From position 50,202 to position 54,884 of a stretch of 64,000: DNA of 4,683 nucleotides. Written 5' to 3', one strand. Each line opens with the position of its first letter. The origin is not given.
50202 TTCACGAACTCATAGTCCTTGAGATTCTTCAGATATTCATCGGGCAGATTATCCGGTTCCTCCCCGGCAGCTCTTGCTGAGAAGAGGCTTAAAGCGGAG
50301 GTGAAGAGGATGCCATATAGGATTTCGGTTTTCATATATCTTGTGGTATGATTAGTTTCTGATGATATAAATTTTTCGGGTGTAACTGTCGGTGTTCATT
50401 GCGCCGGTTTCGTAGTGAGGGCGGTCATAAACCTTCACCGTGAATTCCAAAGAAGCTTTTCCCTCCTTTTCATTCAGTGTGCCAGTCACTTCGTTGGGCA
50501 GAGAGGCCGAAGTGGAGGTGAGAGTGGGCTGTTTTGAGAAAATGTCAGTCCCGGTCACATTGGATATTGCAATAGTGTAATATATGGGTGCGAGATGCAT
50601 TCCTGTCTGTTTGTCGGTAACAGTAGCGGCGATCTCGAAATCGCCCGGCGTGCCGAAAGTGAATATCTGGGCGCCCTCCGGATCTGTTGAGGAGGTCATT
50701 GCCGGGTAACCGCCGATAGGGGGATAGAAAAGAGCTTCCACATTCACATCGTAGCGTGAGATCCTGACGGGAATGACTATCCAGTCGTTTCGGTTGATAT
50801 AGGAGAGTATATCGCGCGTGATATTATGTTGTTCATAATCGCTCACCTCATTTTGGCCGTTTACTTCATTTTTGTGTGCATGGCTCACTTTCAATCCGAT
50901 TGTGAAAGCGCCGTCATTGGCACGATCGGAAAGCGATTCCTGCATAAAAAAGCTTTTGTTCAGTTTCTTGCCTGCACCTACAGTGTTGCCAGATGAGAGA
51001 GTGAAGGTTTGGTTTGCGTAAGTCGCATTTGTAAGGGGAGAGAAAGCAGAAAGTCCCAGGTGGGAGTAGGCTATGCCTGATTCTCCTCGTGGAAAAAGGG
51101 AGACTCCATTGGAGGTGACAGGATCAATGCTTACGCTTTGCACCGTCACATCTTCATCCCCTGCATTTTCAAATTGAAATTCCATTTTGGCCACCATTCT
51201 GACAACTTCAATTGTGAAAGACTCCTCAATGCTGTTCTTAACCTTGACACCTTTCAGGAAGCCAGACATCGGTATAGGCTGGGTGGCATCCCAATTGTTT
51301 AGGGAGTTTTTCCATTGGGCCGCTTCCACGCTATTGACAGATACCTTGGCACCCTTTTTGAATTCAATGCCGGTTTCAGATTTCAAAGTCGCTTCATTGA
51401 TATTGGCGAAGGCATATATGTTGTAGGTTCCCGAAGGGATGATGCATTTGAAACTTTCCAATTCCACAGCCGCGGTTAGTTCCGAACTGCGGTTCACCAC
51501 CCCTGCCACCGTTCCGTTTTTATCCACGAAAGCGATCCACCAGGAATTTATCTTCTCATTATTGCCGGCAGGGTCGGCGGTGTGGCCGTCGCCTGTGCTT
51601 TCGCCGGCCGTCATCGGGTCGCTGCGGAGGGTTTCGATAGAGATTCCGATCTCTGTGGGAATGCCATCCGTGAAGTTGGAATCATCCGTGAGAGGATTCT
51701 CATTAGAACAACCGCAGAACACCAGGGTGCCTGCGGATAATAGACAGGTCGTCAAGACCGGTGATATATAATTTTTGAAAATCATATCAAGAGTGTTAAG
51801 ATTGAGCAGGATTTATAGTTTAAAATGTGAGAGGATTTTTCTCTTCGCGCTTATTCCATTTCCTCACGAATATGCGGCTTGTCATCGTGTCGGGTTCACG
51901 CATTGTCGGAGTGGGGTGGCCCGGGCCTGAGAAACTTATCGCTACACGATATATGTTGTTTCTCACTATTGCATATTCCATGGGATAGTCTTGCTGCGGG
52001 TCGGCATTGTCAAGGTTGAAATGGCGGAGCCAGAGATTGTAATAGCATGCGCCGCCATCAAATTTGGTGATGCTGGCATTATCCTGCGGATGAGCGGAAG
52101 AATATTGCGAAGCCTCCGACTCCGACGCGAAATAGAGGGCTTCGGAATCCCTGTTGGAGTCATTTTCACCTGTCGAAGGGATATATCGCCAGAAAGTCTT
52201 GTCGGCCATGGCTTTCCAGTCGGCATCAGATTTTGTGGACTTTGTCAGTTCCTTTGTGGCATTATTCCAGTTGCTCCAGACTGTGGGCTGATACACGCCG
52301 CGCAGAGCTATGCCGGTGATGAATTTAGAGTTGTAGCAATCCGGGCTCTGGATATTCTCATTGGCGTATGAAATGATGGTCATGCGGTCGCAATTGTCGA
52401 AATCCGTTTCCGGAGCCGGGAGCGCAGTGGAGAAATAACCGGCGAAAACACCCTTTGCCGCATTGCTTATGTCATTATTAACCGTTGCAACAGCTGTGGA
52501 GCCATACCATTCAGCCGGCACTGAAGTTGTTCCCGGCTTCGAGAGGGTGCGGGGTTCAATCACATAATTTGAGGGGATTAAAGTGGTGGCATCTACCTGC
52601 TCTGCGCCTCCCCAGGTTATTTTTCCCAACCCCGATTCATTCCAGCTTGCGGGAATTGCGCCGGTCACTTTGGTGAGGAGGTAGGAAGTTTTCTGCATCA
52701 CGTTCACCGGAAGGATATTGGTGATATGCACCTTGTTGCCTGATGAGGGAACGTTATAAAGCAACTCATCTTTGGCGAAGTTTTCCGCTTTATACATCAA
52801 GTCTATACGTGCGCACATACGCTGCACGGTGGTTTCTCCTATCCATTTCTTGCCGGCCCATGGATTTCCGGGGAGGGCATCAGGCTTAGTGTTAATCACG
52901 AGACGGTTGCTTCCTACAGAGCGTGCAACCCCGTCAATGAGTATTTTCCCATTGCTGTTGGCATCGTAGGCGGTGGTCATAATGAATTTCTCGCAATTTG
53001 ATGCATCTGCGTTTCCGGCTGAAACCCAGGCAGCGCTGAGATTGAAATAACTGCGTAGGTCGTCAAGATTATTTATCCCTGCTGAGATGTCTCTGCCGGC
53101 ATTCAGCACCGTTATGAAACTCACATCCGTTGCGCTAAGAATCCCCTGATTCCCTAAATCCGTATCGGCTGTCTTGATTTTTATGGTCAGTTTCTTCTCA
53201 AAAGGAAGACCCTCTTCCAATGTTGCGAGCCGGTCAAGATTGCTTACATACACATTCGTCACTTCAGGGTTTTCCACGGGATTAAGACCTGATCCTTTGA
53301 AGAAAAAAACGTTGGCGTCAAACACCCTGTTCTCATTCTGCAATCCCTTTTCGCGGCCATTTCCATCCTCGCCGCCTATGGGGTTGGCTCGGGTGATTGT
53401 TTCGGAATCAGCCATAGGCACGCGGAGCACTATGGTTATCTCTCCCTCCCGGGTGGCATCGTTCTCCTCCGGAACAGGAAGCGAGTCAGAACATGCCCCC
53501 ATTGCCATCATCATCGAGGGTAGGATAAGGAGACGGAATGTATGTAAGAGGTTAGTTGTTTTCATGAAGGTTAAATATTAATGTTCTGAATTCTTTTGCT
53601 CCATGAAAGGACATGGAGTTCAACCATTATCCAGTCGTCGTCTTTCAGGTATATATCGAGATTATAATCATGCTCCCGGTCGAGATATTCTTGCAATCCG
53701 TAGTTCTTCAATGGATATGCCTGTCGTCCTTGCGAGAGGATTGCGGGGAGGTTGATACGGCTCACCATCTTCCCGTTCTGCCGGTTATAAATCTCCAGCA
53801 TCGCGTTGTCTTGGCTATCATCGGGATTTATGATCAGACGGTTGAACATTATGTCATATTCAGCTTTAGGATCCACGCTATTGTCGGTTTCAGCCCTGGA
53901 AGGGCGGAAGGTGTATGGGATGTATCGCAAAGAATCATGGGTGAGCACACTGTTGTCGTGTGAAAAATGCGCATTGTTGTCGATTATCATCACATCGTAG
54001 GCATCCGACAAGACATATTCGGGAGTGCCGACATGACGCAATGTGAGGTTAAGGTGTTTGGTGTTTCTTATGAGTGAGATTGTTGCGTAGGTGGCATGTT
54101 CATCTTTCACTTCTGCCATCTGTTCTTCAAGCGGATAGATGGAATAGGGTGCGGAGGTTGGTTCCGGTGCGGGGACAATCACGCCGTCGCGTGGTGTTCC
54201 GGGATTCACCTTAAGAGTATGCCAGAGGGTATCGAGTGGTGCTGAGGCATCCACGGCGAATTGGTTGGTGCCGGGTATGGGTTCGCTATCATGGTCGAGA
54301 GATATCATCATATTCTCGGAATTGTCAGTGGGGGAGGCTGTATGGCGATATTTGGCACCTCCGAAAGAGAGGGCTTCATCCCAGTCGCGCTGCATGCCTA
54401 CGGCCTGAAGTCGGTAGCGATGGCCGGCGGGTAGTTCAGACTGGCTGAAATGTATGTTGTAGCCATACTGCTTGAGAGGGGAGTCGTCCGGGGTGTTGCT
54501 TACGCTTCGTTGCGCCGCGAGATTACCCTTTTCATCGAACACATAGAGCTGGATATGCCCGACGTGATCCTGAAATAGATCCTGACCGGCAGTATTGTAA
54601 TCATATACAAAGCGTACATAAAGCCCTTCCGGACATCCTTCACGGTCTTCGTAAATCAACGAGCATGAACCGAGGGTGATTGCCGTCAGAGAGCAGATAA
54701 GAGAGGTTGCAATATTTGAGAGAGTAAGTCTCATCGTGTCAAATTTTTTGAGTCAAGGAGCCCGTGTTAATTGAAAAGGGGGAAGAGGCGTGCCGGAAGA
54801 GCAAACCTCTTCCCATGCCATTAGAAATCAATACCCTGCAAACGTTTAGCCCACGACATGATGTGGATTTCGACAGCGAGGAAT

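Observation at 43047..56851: Mfa-like (type V) pilus operon with an expanded six-gene layout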

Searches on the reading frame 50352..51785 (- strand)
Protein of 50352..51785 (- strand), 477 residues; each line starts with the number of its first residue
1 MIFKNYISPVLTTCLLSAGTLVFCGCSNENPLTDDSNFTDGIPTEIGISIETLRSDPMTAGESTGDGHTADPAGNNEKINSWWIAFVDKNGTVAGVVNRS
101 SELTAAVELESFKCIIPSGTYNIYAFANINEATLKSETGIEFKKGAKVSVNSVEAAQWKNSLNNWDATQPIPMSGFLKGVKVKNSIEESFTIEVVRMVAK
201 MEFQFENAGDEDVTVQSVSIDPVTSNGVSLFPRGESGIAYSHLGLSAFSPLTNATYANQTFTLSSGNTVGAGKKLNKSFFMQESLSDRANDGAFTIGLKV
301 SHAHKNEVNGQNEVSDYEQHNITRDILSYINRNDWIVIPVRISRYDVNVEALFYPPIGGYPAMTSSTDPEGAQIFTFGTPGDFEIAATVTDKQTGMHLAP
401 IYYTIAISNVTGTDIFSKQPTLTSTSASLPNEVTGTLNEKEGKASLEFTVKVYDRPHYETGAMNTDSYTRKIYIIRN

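Call 4: search_protein_families(library=pfam, proteins=[window:50352-51785:-], max_evalue=0.01)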
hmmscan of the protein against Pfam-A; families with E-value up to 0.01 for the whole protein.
window:50352-51785:- (477 aa): 0 families

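Call 5: search_protein_families(library=ncbifam, proteins=[window:50352-51785:-], max_evalue=0.01)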
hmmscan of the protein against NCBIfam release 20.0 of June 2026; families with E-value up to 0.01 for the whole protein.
window:50352-51785:- (477 aa): 1 family
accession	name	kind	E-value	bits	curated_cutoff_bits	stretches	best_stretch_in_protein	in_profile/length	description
NF038041.1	fim_Mfa1_fam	subfamily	1.6e-10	40.8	130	1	15-224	9-224/495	Mfa1 family fimbria major subunit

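Call 6: search_protein_families(library=pfam, proteins=[window:50352-51785:-], max_evalue=10)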
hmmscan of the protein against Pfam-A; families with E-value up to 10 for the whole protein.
window:50352-51785:- (477 aa): 1 family
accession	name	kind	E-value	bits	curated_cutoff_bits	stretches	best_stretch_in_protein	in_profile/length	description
PF21238.2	Pus10_C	-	0.18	11.8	27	1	181-216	25-60/232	Pus10, C-terminal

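Call 27: search_solved_structures(query=window:50352-51785:-, max_evalue=1)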
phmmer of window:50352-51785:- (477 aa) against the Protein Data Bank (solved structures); distinct sequences matched with E-value up to 1: 0.

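Call 44: search_solved_structures(query=A3, max_evalue=1)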
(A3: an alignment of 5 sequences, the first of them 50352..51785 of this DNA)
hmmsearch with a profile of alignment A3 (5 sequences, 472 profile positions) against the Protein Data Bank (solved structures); distinct sequences matched with E-value up to 1: 0.

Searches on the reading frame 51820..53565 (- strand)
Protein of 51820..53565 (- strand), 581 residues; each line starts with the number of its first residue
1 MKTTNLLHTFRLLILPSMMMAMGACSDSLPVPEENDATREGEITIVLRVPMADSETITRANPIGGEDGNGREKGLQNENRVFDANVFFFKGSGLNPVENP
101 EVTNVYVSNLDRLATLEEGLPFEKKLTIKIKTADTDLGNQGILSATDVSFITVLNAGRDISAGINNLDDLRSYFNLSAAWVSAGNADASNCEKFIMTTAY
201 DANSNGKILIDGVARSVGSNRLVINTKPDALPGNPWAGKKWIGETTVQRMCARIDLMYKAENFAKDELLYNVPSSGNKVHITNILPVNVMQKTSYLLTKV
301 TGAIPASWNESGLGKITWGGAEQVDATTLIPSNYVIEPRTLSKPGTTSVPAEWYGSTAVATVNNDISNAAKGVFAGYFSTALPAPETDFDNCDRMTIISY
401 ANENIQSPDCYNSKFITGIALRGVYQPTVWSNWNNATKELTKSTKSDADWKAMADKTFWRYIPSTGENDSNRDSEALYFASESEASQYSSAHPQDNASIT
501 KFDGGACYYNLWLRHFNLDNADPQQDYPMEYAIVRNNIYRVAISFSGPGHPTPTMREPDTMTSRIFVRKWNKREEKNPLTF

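Call 4: search_protein_families(library=pfam, proteins=[window:51820-53565:-], max_evalue=0.01)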
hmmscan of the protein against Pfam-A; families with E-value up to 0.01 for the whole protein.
window:51820-53565:- (581 aa): 1 family
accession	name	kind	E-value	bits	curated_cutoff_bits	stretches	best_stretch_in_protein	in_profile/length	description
PF15495.12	Fimbrillin_C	-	9.1e-14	52.1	27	1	501-575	2-83/84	Major fimbrial subunit protein type IV, Fimbrillin, C-terminal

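Call 5: search_protein_families(library=ncbifam, proteins=[window:51820-53565:-], max_evalue=0.01)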
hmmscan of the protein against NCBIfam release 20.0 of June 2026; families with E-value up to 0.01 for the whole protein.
window:51820-53565:- (581 aa): 1 family
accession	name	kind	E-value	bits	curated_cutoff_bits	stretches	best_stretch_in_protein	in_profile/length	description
NF038041.1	fim_Mfa1_fam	subfamily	5e-32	111.7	130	1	13-570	8-486/495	Mfa1 family fimbria major subunit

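Call 26: search_solved_structures(query=window:51820-53565:-, max_evalue=1)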
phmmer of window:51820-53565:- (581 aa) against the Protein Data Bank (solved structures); distinct sequences matched with E-value up to 1: 1.
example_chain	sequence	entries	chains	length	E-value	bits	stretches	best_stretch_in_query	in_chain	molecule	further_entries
9y6o_A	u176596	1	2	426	0.25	12.9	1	502-552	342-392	Minor fimbrium subunit Mfa1 C-terminal domain-containing protein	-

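Call 115: search_solved_structures(query=A7, max_evalue=0.01)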
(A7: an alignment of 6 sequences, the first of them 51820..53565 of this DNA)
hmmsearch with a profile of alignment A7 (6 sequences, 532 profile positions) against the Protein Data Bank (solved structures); distinct sequences matched with E-value up to 0.01: 3.
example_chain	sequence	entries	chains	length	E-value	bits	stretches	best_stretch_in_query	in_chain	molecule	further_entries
4jrf_A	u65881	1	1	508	2.1e-10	43.2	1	366-500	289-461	putative cell adhesion protein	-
9y6o_A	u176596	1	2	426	1.7e-06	30.3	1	312-503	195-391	Minor fimbrium subunit Mfa1 C-terminal domain-containing protein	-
4q98_A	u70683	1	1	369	0.0013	20.8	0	485-525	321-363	Major fimbrial subunit protein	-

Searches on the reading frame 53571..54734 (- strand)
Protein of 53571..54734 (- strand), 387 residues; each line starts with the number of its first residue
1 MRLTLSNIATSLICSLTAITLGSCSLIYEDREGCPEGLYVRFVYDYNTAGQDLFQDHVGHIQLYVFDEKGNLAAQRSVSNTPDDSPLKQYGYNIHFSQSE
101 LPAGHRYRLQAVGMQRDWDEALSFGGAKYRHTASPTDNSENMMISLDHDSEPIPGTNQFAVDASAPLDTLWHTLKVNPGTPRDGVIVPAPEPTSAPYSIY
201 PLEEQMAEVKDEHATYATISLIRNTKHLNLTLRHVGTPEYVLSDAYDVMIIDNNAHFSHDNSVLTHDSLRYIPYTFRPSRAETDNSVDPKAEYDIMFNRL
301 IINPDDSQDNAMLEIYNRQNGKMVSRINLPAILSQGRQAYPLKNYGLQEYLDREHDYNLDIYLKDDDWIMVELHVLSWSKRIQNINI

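Call 4: search_protein_families(library=pfam, proteins=[window:53571-54734:-], max_evalue=0.01)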
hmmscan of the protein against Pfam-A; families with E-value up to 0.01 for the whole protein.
window:53571-54734:- (387 aa): 1 family
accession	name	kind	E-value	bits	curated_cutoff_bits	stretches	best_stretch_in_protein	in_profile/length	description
PF08842.16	Mfa2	-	5.4e-38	131.6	21.2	1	32-384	2-277/277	Fimbrillin-A associated anchor proteins Mfa1 and Mfa2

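Call 5: search_protein_families(library=ncbifam, proteins=[window:53571-54734:-], max_evalue=0.01)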
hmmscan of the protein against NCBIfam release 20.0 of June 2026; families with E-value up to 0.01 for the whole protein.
window:53571-54734:- (387 aa): 0 families

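Call 7: search_protein_families(library=ncbifam, proteins=[window:53571-54734:-], max_evalue=10)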
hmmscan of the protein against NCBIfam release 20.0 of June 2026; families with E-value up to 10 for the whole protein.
window:53571-54734:- (387 aa): 0 families

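Call 28: search_solved_structures(query=window:53571-54734:-, max_evalue=1)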
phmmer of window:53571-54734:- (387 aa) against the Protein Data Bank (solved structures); distinct sequences matched with E-value up to 1: 3.
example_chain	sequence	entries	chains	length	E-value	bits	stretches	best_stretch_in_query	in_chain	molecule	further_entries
3gf8_A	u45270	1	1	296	4.1e-20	75.5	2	217-386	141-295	putative polysaccharide binding proteins (DUF1812)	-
4qdg_A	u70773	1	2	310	1.7e-17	66.9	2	216-385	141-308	Putative adhesin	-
3pay_A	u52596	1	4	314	5.6e-07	32.2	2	22-78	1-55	putative adhesin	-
